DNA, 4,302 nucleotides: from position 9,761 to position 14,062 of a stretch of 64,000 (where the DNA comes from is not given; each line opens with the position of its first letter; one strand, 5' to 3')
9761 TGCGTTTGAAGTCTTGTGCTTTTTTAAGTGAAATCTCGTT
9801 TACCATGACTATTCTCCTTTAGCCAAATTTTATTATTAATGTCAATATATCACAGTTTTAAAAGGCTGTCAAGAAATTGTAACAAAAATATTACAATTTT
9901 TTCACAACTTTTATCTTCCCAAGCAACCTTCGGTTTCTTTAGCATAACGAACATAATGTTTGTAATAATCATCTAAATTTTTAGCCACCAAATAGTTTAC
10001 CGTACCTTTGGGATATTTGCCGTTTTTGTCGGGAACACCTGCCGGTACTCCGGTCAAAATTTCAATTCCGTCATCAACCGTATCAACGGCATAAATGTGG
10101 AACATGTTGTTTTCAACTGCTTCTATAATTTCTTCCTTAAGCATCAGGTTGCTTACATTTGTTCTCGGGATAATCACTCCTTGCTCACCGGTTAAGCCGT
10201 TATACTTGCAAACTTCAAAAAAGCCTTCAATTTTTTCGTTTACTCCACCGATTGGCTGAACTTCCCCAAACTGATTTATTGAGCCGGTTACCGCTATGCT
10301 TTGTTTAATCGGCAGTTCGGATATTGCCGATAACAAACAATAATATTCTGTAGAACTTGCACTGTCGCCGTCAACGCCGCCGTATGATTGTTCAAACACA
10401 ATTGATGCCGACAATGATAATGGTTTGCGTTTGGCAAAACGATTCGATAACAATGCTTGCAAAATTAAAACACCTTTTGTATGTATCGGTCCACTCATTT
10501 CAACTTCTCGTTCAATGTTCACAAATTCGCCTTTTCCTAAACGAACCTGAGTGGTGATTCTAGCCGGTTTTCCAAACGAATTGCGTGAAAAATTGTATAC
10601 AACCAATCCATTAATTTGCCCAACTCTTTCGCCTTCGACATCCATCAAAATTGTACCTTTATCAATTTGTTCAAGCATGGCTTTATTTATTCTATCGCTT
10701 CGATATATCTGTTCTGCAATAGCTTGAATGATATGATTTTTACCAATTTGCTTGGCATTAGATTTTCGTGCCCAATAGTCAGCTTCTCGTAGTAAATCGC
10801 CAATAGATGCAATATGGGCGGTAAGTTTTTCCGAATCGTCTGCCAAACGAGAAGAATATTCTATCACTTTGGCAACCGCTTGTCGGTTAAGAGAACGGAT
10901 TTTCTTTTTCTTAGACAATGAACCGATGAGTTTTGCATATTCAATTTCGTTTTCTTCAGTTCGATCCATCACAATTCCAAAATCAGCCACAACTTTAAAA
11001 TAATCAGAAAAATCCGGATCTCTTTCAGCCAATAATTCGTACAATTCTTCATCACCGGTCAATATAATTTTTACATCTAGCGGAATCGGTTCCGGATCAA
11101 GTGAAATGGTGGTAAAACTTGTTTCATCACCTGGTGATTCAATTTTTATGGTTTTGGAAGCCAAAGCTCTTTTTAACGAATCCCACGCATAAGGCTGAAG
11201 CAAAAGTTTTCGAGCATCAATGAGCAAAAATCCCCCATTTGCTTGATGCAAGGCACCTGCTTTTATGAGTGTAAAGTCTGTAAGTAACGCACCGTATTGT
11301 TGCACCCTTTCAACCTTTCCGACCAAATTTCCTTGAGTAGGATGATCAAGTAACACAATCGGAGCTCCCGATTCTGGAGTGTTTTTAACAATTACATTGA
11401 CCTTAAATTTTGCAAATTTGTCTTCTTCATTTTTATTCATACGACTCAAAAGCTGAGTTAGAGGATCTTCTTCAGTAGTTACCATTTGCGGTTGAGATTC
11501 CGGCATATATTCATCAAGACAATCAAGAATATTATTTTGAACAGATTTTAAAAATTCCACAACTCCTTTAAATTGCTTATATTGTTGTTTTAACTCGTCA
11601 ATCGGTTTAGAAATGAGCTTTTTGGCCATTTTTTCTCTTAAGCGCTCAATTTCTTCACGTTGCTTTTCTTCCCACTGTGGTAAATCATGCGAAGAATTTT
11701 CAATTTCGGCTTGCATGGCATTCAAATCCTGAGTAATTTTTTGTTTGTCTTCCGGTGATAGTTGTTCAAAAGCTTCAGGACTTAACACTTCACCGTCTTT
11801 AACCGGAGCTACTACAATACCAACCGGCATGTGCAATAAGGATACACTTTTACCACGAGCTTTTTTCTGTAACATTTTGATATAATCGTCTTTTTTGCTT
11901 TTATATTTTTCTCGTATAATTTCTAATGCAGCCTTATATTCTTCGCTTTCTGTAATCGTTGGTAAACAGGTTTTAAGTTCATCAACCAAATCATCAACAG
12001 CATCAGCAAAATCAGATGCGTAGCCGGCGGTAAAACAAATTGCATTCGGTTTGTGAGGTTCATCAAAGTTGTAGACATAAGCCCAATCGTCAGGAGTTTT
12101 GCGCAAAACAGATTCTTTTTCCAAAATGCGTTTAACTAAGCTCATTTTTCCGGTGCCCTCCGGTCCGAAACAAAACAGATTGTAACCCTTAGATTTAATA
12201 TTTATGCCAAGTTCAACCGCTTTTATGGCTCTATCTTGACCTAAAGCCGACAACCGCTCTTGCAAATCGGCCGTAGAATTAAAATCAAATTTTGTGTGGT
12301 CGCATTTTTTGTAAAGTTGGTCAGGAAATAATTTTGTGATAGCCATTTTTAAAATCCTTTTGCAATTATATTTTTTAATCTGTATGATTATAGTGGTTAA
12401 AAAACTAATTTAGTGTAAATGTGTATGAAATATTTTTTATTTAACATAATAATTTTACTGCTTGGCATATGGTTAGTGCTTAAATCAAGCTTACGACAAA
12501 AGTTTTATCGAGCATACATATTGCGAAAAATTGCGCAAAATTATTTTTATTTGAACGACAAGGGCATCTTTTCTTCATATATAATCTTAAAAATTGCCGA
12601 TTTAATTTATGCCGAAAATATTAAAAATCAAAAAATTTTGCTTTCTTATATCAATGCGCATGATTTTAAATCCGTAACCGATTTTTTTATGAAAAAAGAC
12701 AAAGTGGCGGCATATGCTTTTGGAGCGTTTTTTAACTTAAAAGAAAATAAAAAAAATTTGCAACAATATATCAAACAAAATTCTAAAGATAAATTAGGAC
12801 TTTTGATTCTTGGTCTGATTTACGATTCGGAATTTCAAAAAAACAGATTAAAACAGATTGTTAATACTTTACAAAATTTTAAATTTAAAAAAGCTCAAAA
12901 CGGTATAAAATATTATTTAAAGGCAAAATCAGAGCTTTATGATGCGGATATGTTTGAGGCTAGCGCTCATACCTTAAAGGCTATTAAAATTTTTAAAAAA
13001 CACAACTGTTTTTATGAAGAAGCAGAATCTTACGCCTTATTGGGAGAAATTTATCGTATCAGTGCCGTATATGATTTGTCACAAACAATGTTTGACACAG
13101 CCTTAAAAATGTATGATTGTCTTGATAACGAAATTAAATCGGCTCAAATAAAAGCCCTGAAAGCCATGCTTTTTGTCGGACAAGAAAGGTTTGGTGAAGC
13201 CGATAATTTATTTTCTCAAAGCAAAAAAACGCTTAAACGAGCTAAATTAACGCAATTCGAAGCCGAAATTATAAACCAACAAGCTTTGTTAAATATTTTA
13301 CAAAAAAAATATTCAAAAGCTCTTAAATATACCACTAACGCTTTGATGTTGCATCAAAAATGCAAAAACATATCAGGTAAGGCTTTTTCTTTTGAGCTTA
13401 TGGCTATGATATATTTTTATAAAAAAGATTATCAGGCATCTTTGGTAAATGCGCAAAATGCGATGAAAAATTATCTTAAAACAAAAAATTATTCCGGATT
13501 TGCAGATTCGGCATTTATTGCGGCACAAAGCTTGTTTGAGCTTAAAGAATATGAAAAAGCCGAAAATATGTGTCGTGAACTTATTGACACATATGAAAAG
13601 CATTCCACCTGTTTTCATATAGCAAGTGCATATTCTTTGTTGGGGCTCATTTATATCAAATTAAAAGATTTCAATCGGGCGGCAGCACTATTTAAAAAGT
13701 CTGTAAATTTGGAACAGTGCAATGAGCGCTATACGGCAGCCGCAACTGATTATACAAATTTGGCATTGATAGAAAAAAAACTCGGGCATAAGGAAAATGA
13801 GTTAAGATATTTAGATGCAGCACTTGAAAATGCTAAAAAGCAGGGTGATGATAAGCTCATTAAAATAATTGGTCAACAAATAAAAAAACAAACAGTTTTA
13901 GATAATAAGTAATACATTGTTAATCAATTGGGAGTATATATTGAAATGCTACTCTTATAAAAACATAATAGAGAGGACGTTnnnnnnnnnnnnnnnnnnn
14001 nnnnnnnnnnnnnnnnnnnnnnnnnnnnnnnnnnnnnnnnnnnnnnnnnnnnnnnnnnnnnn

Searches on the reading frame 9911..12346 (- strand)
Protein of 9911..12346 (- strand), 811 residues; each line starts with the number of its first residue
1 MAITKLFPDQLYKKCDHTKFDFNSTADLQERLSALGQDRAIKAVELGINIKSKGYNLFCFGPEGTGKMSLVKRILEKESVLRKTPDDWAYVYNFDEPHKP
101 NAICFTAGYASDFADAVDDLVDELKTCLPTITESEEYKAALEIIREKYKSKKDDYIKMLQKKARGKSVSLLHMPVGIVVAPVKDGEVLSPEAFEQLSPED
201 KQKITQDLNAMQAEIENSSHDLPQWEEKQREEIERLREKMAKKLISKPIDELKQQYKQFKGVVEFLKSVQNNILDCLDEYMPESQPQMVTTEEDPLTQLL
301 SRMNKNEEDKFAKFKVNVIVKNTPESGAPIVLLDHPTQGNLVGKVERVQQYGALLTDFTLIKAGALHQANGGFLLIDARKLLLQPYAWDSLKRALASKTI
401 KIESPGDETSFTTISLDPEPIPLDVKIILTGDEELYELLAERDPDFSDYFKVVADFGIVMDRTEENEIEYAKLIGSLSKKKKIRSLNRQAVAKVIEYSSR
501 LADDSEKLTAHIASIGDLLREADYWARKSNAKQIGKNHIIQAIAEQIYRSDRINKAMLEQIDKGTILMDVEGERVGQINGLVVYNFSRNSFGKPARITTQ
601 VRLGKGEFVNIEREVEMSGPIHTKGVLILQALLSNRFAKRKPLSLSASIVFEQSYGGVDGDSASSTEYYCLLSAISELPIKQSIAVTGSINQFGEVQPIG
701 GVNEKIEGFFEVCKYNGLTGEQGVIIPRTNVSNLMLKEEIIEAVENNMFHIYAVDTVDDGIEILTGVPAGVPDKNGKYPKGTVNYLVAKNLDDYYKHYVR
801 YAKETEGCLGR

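Call 24: search_protein_families(library=pfam, proteins=[window:9911-12346:-], max_evalue=0.00001)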
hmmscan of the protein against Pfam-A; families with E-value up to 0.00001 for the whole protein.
window:9911-12346:- (811 aa): 4 families
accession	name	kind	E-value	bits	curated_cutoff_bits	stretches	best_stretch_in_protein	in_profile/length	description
PF13654.12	AAA_32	-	1.8e-49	167.6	21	1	327-456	2-132/133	LonB-like, AAA domain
PF20436.4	LonB_AAA-LID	-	1.5e-25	89.4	22.4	1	486-549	2-65/65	Archaeal LonB, AAA+ ATPase LID domain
PF20437.3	LonC_helical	-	3.2e-11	43.5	24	1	87-120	1-34/34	Lon-like LonC helical domain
PF05362.19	Lon_C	-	1.2e-09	38.4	21.1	1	659-762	108-200/205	Lon protease (S16) C-terminal proteolytic domain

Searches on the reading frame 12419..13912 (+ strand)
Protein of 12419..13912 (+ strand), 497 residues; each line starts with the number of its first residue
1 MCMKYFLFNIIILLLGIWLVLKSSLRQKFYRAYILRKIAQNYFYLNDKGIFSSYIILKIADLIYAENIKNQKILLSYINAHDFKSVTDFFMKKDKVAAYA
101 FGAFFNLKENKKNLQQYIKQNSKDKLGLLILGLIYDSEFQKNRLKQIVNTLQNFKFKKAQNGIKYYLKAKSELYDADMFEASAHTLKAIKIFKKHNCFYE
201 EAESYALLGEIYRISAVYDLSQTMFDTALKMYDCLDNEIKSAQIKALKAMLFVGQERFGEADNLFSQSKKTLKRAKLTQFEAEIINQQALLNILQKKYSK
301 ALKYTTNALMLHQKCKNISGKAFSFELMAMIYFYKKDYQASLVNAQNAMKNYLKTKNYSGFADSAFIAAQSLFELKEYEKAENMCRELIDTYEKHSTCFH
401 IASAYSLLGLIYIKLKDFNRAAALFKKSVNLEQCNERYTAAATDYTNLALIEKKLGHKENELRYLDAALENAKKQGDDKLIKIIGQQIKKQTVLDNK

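Call 24: search_protein_families(library=pfam, proteins=[window:12419-13912:+], max_evalue=0.00001)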
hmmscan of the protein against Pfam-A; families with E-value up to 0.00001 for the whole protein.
window:12419-13912:+ (497 aa): 1 family
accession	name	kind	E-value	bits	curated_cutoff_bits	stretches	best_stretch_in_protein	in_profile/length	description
PF13424.12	TPR_12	-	5.3e-12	46.2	30.1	1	369-430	10-73/77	Tetratricopeptide repeat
